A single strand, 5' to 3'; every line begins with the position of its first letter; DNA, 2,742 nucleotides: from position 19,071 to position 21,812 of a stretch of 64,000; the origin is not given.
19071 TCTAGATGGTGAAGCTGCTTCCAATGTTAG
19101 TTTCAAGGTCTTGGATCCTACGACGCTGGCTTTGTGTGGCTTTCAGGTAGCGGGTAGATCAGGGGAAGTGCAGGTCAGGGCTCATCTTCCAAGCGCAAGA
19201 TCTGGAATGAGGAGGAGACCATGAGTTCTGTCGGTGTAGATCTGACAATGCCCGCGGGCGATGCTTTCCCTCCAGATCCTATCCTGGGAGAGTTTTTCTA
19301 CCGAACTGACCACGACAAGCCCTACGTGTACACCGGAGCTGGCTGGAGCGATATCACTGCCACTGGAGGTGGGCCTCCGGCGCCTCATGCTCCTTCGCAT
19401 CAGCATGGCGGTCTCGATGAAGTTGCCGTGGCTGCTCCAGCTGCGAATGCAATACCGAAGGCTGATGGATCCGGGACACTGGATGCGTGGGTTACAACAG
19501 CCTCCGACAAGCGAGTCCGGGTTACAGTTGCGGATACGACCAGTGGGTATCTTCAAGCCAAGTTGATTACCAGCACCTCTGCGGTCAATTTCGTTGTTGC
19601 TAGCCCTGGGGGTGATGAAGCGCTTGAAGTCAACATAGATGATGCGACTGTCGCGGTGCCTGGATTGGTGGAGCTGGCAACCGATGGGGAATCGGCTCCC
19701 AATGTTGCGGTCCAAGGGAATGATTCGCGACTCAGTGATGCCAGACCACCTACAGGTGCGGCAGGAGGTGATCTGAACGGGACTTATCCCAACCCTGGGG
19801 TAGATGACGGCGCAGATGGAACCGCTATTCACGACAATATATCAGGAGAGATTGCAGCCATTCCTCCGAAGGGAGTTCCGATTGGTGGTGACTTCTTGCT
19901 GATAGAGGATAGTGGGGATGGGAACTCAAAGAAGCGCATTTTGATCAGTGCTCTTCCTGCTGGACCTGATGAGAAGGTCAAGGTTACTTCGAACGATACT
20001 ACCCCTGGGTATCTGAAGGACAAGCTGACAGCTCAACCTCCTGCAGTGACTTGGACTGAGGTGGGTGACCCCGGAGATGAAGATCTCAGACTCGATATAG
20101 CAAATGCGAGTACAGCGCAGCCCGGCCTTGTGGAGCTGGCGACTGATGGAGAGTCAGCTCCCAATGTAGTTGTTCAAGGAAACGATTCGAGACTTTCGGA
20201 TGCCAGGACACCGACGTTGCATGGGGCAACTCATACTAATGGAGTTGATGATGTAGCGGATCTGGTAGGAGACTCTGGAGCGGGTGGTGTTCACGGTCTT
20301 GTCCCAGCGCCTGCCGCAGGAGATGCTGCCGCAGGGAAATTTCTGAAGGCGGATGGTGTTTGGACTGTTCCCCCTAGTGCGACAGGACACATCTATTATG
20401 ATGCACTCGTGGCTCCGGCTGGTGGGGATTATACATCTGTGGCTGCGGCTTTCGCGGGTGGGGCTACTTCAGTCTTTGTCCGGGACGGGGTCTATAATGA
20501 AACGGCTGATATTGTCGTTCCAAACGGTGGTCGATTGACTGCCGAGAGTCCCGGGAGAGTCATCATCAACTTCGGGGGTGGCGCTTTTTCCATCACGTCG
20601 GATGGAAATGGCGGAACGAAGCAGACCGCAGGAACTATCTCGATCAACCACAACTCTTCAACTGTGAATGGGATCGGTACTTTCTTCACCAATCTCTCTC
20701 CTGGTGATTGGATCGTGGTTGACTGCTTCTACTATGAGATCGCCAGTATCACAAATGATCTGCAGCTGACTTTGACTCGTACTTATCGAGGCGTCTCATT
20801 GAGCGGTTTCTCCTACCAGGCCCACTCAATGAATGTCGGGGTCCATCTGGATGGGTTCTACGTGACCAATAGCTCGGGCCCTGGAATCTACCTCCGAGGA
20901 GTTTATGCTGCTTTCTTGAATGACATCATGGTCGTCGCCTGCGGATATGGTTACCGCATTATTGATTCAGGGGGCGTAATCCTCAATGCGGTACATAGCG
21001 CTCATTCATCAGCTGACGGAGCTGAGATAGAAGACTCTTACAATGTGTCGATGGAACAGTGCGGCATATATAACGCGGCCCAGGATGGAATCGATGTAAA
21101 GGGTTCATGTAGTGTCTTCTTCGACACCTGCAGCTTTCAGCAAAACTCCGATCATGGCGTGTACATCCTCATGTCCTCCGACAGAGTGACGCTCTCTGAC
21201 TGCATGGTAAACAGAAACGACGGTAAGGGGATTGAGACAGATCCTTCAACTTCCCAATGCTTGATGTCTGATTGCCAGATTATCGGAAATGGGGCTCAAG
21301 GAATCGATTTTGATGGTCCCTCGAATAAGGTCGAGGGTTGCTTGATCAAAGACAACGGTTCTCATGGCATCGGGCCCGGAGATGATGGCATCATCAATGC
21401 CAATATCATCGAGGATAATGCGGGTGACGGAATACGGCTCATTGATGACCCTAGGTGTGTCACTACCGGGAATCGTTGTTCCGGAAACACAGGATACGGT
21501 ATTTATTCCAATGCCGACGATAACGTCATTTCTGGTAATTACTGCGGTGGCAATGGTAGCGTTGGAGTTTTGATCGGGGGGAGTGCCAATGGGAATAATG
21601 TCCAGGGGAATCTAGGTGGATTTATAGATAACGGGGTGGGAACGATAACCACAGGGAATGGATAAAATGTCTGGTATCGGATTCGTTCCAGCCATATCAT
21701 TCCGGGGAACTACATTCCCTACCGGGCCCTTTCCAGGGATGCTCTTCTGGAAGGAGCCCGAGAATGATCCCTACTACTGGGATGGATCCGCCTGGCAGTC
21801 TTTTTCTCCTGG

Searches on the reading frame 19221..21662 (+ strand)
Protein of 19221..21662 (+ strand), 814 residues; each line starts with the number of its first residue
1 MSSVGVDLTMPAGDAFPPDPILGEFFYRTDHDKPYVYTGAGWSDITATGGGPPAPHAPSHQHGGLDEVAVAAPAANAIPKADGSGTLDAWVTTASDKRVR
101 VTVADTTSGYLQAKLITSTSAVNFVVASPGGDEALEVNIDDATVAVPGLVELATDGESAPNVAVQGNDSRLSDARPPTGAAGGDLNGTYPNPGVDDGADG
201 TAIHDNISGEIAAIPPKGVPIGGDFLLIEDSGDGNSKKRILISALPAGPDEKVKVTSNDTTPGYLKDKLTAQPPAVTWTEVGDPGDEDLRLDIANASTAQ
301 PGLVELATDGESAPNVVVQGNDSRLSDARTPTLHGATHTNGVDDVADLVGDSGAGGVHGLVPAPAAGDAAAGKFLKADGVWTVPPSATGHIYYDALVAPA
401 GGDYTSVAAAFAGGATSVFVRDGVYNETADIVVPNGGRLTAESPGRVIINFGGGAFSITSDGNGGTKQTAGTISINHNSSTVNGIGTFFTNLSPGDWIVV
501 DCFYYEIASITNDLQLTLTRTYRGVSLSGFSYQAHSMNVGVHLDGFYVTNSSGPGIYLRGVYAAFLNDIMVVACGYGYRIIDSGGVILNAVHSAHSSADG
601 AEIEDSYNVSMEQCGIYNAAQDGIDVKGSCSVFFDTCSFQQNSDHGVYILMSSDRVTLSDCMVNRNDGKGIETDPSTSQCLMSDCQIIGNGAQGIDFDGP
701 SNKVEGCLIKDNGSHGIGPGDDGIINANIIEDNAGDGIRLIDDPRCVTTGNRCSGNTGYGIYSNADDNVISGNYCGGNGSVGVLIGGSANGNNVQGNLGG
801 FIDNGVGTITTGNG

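Call 7: search_protein_families(library=pfam, proteins=[window:19221-21662:+], max_evalue=0.01)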
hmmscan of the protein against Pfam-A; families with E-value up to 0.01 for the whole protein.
window:19221-21662:+ (814 aa): 2 families
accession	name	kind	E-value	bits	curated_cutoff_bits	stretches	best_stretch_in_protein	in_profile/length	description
PF13229.12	Beta_helix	-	8.9e-28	97.3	25.9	2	584-717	9-142/158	Right handed beta helix region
PF05048.19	NosD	-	2.7e-14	53.6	23.6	2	568-717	9-153/212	Periplasmic copper-binding protein (NosD)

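Call 17: search_protein_families(library=phrogs, proteins=[window:19221-21662:+], max_evalue=0.001)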
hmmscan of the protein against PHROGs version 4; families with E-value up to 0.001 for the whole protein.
window:19221-21662:+ (814 aa): 4 families
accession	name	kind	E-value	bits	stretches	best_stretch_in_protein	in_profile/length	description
phrog_1980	-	tail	2e-11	44.9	1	469-534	5-75/449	tail fiber protein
phrog_17834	-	unknown function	2.3e-09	37.7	1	469-536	8-80/458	-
phrog_1197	-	tail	6.1e-08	33.1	1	312-340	268-296/715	tail protein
phrog_2012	-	tail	0.00016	22.6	0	310-337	117-143/212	minor tail protein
